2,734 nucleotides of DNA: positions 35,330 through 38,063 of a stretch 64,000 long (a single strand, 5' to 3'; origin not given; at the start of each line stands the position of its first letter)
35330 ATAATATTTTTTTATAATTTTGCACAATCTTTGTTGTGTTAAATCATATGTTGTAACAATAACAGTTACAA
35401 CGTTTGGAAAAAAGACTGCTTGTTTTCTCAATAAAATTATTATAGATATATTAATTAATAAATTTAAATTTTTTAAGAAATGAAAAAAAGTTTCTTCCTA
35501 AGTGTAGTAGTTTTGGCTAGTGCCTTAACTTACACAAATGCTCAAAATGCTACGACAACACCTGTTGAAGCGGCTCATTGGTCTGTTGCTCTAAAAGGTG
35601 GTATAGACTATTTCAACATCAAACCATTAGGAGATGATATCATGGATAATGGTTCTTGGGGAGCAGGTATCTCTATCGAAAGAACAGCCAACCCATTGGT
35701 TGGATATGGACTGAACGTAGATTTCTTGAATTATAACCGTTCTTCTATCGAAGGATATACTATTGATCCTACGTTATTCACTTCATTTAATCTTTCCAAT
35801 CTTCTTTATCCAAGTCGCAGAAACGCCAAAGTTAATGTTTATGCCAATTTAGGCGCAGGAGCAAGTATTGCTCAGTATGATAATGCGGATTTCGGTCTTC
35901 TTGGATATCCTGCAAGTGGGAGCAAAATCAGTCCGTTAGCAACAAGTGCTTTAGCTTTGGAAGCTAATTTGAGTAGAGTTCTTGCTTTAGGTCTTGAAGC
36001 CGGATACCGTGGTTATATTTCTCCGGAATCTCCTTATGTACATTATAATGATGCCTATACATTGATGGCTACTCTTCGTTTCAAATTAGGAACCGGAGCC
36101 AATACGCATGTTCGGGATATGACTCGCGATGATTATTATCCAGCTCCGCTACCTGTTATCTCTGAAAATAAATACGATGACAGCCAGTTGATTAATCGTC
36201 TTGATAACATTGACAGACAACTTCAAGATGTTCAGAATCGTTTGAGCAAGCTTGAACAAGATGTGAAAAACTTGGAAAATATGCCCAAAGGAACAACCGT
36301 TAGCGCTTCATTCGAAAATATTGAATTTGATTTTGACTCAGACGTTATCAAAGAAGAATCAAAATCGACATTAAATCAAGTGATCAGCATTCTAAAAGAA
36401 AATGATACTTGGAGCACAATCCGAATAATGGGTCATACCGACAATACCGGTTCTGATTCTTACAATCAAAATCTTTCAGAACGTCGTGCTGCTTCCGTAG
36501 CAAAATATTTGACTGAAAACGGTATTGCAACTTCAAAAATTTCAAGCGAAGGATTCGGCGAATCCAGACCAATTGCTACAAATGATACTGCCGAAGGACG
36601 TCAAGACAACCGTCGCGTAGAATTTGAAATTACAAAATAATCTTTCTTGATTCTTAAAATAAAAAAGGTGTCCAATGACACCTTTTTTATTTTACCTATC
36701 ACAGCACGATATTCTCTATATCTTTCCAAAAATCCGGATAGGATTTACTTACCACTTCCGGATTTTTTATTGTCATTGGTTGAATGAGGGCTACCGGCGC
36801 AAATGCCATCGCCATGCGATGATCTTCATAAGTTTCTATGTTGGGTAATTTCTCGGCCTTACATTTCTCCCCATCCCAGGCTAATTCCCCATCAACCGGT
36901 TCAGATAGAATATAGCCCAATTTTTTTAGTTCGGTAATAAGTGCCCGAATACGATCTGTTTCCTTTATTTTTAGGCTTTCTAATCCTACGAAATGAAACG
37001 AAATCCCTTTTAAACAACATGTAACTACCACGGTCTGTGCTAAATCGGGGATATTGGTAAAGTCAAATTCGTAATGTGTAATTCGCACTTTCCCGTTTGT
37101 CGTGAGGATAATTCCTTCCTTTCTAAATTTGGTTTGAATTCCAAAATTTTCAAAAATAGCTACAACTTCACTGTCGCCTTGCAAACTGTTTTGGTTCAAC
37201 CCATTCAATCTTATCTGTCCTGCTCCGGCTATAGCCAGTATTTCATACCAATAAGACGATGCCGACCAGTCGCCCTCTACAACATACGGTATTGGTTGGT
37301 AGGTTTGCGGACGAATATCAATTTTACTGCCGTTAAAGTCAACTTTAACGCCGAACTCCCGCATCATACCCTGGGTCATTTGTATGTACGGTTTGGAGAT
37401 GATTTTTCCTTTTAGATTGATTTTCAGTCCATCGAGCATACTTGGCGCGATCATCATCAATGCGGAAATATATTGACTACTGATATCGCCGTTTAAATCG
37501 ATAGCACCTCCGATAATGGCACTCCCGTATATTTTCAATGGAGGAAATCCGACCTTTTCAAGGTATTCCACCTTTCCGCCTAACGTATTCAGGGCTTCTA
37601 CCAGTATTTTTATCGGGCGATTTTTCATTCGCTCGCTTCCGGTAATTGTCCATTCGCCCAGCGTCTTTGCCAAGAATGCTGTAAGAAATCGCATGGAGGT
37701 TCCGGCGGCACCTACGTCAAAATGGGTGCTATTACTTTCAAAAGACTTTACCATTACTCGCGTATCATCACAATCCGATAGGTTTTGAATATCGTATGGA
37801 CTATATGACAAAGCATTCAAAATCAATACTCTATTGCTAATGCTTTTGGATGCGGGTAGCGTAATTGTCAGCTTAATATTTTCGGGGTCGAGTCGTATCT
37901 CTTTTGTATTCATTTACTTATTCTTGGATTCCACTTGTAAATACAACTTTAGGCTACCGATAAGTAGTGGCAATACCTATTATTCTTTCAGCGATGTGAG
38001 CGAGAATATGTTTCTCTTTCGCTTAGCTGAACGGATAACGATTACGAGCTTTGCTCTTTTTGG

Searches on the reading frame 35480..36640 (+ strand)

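Call 78: search_protein_families(library=pfam, max_evalue=0.0001, proteins=[window:35480-36640:+])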
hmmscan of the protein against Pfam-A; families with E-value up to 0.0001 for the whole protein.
window:35480-36640:+ (386 aa): 1 family
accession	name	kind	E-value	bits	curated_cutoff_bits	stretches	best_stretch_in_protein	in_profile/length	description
PF00691.25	OmpA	-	1.1e-26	93.4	27.2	1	283-378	2-98/98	OmpA family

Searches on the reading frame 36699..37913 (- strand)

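Call 78: search_protein_families(library=pfam, max_evalue=0.0001, proteins=[window:36699-37913:-])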
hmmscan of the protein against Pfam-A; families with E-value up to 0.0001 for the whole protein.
window:36699-37913:- (404 aa): 1 family
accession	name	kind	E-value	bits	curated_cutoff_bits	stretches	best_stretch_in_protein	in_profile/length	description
PF00275.25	EPSP_synthase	-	1.6e-80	271.4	22.8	2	56-398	76-416/417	EPSP synthase (3-phosphoshikimate 1-carboxyvinyltransferase)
